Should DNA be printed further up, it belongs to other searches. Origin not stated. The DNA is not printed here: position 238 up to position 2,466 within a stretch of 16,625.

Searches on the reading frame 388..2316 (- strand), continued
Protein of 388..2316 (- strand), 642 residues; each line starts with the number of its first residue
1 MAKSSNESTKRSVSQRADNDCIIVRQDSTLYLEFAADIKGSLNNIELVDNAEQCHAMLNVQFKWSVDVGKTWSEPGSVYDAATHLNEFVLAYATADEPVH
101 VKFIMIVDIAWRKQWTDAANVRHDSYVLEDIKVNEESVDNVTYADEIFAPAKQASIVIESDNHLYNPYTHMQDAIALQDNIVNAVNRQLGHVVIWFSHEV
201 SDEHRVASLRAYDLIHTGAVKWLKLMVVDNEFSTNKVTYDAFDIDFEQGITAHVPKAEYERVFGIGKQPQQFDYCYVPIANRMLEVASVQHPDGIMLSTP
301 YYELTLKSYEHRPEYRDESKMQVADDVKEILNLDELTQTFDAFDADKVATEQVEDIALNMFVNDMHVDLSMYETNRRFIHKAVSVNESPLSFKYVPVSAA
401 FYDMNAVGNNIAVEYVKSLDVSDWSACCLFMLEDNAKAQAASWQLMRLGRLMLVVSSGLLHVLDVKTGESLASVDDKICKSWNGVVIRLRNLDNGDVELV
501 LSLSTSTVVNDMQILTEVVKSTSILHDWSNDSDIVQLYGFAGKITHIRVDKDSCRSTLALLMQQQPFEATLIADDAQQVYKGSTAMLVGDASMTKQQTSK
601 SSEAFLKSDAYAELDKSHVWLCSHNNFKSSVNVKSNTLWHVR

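Call 51: get_annotated_region(hit=H17, flank=9000)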
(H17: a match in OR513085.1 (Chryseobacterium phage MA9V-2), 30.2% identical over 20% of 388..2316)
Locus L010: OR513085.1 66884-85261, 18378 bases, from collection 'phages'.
description: Chryseobacterium phage MA9V-2, complete genome.
organism: Chryseobacterium phage MA9V-2 (NCBI taxid 3076797)
taxonomy: Viruses; Duplodnaviria; Heunggongvirae; Uroviricota; Caudoviricetes
host: Chryseobacterium indologenes MA9; source: Medical sewage; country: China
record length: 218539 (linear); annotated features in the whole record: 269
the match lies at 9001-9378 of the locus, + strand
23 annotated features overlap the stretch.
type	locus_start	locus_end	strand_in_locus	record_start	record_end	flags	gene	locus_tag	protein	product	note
CDS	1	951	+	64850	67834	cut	-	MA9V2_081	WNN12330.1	hypothetical protein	-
CDS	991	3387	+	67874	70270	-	-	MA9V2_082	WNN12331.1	hypothetical protein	-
CDS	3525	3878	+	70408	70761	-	-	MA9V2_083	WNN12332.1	hypothetical protein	-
CDS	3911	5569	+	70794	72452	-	-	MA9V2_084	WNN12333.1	hypothetical protein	-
CDS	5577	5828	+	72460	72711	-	-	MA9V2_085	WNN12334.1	hypothetical protein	-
CDS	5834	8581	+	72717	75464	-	-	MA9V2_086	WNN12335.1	hypothetical protein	-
CDS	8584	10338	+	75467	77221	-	-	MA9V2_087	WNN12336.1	neck protein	-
CDS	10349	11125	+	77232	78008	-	-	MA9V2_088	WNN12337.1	hypothetical protein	-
CDS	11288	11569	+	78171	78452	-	-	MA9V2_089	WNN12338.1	hypothetical protein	-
CDS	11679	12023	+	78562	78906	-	-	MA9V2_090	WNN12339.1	hypothetical protein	-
CDS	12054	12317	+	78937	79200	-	-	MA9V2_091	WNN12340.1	hypothetical protein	-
CDS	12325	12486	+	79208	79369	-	-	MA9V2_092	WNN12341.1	hypothetical protein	-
CDS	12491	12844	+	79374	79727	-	-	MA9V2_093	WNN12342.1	hypothetical protein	-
CDS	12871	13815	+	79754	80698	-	-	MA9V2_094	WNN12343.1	thymidylate synthase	-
CDS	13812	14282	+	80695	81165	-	-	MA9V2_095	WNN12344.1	hypothetical protein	-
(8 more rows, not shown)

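Call 55: find_homologous_proteins(query=window:388-2316:-, max_evalue=0.001)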
Query window:388-2316:- (642 aa): 10 proteins with E <= 0.001 among 7677 candidates.
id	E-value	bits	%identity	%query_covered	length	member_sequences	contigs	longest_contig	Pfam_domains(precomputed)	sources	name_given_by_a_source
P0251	0.0e+0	1413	98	100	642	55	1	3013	-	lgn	-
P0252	9.7e-268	908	66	97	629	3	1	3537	-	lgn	-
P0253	2.3e-158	547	45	94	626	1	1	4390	-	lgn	-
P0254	1.0e-156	541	43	95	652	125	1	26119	-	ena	-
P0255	1.8e-155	537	43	95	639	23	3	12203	-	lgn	-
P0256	3.5e-121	424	39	88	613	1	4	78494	-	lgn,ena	-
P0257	8.4e-113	396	41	69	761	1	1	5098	-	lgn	-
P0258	6.6e-109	383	40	69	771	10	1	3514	-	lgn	-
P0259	8.5e-108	380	34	97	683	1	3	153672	-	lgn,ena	-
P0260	4.8e-106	374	39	69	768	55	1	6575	PF11649.13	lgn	-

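Call 57: find_encoding_contigs(protein=P0259, flank=8000, max_places=2)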
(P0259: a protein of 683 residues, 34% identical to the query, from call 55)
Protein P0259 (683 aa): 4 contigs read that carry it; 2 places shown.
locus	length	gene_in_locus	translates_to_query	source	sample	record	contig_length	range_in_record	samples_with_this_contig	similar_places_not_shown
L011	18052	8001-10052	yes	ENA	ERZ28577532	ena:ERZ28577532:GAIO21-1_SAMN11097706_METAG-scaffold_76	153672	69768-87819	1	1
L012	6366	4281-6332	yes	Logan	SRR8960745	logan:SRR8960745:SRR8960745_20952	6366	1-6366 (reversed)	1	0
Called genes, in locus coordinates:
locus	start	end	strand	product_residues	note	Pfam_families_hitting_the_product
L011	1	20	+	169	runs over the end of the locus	-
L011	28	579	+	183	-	-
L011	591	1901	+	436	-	-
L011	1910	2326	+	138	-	-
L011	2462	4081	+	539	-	-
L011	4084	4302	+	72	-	-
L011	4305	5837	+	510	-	-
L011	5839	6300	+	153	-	-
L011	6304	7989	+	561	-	-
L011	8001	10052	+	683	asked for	-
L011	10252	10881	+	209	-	PF13004:BACON (faint)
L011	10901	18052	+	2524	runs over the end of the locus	-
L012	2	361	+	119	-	?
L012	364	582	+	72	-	-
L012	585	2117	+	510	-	-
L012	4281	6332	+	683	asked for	-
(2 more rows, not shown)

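Call 58: find_encoding_contigs(protein=P0256, flank=8000, max_places=2)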
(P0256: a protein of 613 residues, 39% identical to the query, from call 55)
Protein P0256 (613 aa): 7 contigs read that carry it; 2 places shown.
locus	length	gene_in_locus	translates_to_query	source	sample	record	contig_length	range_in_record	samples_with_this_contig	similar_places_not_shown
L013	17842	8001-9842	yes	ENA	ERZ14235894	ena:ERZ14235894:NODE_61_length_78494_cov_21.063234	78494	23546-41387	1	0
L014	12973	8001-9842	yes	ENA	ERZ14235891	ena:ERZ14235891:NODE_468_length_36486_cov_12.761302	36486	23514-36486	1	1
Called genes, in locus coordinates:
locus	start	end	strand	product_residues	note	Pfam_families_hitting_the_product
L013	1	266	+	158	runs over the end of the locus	-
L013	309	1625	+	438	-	-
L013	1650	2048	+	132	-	-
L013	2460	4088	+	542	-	-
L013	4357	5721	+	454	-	-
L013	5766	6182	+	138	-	-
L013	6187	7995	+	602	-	-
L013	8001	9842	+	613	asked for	-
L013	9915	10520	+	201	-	-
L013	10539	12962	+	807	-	PF13004:BACON (faint), PF19190:BACON_2 (faint)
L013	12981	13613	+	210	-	-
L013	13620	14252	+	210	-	-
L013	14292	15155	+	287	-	-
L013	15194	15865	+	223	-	PF02075:RuvC (weak)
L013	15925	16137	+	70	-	-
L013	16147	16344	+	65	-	-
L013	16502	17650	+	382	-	-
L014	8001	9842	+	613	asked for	-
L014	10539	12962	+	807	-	PF13004:BACON (faint), PF19190:BACON_2 (faint)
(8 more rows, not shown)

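Call 59: find_encoding_contigs(protein=P0254, flank=8000, max_places=2)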
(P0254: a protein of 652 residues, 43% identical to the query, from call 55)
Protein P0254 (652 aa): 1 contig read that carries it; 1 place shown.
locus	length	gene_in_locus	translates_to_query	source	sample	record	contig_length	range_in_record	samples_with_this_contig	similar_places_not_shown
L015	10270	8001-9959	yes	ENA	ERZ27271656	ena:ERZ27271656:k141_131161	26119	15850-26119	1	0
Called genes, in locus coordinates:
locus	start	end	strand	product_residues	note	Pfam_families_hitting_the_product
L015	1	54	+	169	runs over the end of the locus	-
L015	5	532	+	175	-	-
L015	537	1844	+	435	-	-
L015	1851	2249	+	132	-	-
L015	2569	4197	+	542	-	-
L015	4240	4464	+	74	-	-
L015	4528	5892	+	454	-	-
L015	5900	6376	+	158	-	-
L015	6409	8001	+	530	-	-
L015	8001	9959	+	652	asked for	-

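Call 64: search_protein_families(library=pfam, proteins=[P0257, P0258, P0259, P0260, P0253, P0256, L011:10252-10881:+, L013:4357-5721:+, L015:4528-5892:+], max_evalue=0.1)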
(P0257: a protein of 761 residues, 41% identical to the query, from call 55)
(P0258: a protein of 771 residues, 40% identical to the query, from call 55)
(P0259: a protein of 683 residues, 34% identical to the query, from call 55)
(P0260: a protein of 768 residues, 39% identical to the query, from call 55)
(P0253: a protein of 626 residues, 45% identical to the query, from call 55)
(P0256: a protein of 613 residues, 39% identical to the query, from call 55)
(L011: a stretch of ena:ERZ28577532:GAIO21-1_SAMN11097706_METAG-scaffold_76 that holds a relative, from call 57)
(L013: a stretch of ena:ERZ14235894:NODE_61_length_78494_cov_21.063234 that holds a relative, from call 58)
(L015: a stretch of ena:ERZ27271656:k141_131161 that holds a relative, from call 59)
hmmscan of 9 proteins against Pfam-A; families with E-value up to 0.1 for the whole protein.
P0257 (761 aa): 3 families
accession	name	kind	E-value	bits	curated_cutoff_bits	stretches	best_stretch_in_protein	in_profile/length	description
PF11649.13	T4_neck-protein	-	0.00086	19.2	25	1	222-277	99-153/278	Virus neck protein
PF09074.15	Mer2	-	0.022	15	27.7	1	90-182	85-171/193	Mer2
PF17790.7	MG1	-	0.027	15.2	23.6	0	6-28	4-26/101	Macroglobulin domain MG1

P0258 (771 aa): 1 family
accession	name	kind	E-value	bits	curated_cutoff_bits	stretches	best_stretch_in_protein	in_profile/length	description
PF11649.13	T4_neck-protein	-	9.1e-05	22.4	25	1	230-290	98-157/278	Virus neck protein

P0259 (683 aa): 2 families
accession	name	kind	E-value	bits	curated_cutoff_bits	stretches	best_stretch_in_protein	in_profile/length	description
PF11649.13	T4_neck-protein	-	0.017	14.9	25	1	215-273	99-156/278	Virus neck protein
PF21471.3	Reelin_subrepeat-B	-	0.023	14.9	27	1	9-99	29-109/127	Reelin subrepeat B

P0260 (768 aa): 1 family
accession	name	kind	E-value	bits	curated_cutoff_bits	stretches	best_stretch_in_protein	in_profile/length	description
PF11649.13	T4_neck-protein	-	8.7e-06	25.7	25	1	221-281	98-157/278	Virus neck protein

P0253 (626 aa): 0 families

P0256 (613 aa): 0 families

L011:10252-10881:+ (209 aa): 3 families
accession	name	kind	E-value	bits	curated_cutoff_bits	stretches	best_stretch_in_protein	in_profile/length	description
PF13004.13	BACON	-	1.4e-07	31.8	25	1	136-167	29-60/61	Putative binding domain, N-terminal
PF19190.6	BACON_2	-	0.0004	20.7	25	0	132-165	58-91/94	Viral BACON domain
PF07352.17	Phage_Mu_Gam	-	0.1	13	28.3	0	145-201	82-148/149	Bacteriophage Mu Gam like protein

L013:4357-5721:+ (454 aa): 0 families

L015:4528-5892:+ (454 aa): 0 families

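Call 77: predict_structure(alignment_id=A3)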
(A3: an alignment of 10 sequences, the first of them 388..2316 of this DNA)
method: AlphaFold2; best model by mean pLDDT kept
length: 642 residues; sequences in the alignment: 10
mean_pLDDT: 56.6   pTM: 0.39
mean pLDDT of the five models: 56.6, 56.1, 52.2, 50.3, 49.4
residues with pLDDT >= 90: 12; 70-90: 211; 50-70: 132; < 50: 287
segments of 3 or more residues with pLDDT < 50: 1-19, 113-122, 148-191, 199-220, 229-247, 278-281, 293-298, 309-382, 407-412, 564-642
pLDDT, mean of each block of 10 residues (from residue 1): 32 37 70 83 81 75 79 74 74 68 82 43 69 82 59 36 34 39 42 52 37 35 52 41 50 68 66 54 65 46 64 35 36 34 38 34 29 34 59 63 58 53 81 70 74 81 74 84 88 89 84 77 86 66 73 72 42 35 36 34 30 31 32 28 24
secondary structure, 60 per line:
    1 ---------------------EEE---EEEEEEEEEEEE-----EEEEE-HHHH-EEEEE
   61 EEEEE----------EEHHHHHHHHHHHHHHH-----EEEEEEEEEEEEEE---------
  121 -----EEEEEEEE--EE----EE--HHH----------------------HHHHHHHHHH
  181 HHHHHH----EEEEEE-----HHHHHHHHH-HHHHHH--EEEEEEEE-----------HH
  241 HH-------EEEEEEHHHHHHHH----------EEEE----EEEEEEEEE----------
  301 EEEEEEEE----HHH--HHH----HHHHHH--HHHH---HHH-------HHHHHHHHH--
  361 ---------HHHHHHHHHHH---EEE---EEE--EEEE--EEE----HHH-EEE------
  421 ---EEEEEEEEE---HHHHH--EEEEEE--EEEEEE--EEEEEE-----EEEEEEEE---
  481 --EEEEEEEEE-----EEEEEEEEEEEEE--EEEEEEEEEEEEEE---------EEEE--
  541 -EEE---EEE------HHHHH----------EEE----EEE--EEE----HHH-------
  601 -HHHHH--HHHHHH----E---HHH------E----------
elements in order (helices of 4 or more, strands of 3 or more residues): E22-24 E28-39 E45-49 H51-54 E56-65 H78-92 E98-111 E126-133 H171-186 E191-196 H202-210 H212-217 E220-227 H239-242 E250-255 H256-263 E274-277 E282-290 E301-308 H325-330 H333-336 H350-358 H370-380 E384-386 E390-392 E395-398 E401-403 E412-414 E424-432 H436-440 E443-448 E451-456 E459-464 E470-477 E483-491 E497-509 E512-525 E535-538 E542-544 E548-550 H557-561 E572-574 E579-581 E584-586 H602-606 H609-614
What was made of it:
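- On Trans-complemented split Ig-like domain (works like donor-strand complementation): The AF2 monomer of the 642-aa protein leaves residues 564-642 below pLDDT 50 (call 77), which is compatible but weak.
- The neck assignment of the 642-aa protein is below the Pfam cutoff in the window protein, and its AF2 model is poor (pLDDT 56.6, call 77).
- Tried and rejected: AF2 of the 642-aa protein was too poor (pLDDT 56.6) to justify a fold search (call 77).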

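Call 78: search_solved_structures(query=A3, max_evalue=1)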
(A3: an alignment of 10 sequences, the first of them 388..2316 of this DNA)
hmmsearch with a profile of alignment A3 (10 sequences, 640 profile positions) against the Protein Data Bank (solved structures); distinct sequences matched with E-value up to 1: 0.

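Call 79: search_solved_structures(query=A2, max_evalue=1, show_alignments=2)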
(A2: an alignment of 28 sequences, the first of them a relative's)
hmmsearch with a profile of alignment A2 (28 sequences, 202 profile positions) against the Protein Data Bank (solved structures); distinct sequences matched with E-value up to 1: 1.
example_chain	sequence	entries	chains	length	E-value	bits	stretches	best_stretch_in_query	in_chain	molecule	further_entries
3ig4_A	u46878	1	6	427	0.53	13.4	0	101-150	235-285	Xaa-pro aminopeptidase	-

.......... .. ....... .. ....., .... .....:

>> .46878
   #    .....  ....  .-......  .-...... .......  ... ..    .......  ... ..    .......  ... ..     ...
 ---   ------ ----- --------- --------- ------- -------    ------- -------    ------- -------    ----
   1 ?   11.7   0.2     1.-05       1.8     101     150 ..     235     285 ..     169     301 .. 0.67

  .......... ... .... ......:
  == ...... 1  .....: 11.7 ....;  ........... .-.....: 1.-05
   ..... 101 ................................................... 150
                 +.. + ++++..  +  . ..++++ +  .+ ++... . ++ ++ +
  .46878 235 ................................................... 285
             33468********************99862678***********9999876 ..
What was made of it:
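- Tried and rejected: PDB profile searches with the 202-aa family and the neck family found nothing (calls 78, 79).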

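Call 81: fold_search(model_id=the predicted structure, library=viral)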
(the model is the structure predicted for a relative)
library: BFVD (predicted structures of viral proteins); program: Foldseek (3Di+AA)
matches with E <= 10: 675; with E <= 0.001: 31
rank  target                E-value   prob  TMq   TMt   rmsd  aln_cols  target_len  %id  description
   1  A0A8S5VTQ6            1.0e-15  1.00  0.75  0.44   3.5       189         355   34  (no name in the UniProt tables at hand)
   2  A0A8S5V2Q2            1.9e-14  1.00  0.74  0.69   4.5       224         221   24  Uncharacterized protein [CrAss-like virus sp. ctelJ1]
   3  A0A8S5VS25            5.9e-14  1.00  0.75  0.22   2.5       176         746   38  (no name in the UniProt tables at hand)
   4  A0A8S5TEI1            6.6e-14  1.00  0.79  0.77   3.3       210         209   26  Cellulase [Myoviridae sp. ct3pM2]
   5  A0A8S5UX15            6.6e-13  1.00  0.67  0.16   4.5       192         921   27  Uncharacterized protein [Siphoviridae sp. ctzO58]
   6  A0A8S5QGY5            2.6e-10  1.00  0.53  0.35  20.8       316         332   16  BACON domain-containing protein [Myoviridae sp. ctgpD8]
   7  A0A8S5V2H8            2.9e-10  1.00  0.52  0.52  12.6       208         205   22  Uncharacterized protein [CrAss-like virus sp. ctelJ1]
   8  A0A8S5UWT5            8.3e-09  1.00  0.48  0.21   8.2       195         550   30  BACON domain-containing protein [Siphoviridae sp. ctzO58]
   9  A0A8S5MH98            7.2e-08  1.00  0.38  0.24   8.3       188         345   23  Binding domain, N-terminal (Fragment) [Podoviridae sp. ct1h53]
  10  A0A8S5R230            4.3e-07  1.00  0.36  0.26   9.1       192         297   14  Uncharacterized protein [Myoviridae sp. ct5xX4]
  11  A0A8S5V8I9            1.2e-05  1.00  0.34  0.18   9.4       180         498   17  BACON domain-containing protein [Siphoviridae sp. cttma3]
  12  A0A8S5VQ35            1.2e-05  1.00  0.36  0.25  12.2       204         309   16  (no name in the UniProt tables at hand)
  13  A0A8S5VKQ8            1.5e-05  1.00  0.30  0.24   9.9       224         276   18  (no name in the UniProt tables at hand)
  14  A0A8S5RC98            1.6e-05  1.00  0.20  0.15  36.1       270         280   14  Cellulase [virus sp. ctPYc18]
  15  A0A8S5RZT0            1.7e-05  1.00  0.36  0.23  10.8       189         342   21  Binding domain, N-terminal [Myoviridae sp. ctNQV2]
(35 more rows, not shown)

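Call 87: get_annotated_region(hit=H5, flank=3000)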
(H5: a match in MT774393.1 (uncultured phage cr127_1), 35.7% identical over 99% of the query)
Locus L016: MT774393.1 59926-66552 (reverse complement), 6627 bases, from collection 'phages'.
description: Uncultured phage cr127_1, complete genome.
organism: uncultured phage cr127_1 (NCBI taxid 2772077)
taxonomy: Viruses; Duplodnaviria; Heunggongvirae; Uroviricota; Caudoviricetes; Crassvirales; Crevaviridae; Doltivirinae; Kahucivirus; Kahucivirus intestinalis
host: -; source: human feces; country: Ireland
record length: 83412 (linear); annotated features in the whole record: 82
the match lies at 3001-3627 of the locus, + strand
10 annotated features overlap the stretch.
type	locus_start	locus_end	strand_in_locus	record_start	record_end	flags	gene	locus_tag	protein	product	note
CDS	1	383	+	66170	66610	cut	-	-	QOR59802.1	hypothetical protein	gp_26501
CDS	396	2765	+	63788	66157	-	-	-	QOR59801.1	hypothetical protein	gp_26500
CDS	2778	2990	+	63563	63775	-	-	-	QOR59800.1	hypothetical protein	gp_26499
CDS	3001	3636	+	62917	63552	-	-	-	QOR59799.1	lipocalin-like protein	gp_26498; putative human gut microbiome secreted protein, lipocalin-like protein, BACON binding domain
CDS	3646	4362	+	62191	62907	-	-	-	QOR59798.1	hypothetical protein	gp_26497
CDS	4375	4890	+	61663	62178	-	-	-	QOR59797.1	hypothetical protein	gp_26496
CDS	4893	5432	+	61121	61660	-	-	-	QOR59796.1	hypothetical protein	gp_26495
CDS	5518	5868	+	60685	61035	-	-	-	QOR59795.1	hypothetical protein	gp_26494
CDS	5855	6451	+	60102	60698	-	-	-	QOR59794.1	hypothetical protein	gp_26493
CDS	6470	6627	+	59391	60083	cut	-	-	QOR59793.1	hypothetical protein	gp_26492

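Call 88: get_annotated_region(hit=H4, flank=3000)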
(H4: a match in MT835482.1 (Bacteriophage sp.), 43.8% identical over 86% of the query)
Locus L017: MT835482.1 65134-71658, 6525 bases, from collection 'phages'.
description: UNVERIFIED: Bacteriophage sp. clone scaffold_17 genomic sequence.
organism: Bacteriophage sp. (NCBI taxid 38018)
taxonomy: Viruses
host: -; source: human fecal samples; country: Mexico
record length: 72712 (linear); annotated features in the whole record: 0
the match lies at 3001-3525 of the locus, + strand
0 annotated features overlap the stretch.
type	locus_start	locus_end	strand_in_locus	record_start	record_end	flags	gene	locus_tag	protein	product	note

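Call 89: get_annotated_region(hit=H8, flank=3000)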
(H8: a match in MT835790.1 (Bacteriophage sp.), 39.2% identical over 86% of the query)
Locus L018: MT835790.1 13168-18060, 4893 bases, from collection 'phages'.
description: UNVERIFIED: Bacteriophage sp. clone scaffold_694 genomic sequence.
organism: Bacteriophage sp. (NCBI taxid 38018)
taxonomy: Viruses
host: -; source: human fecal samples; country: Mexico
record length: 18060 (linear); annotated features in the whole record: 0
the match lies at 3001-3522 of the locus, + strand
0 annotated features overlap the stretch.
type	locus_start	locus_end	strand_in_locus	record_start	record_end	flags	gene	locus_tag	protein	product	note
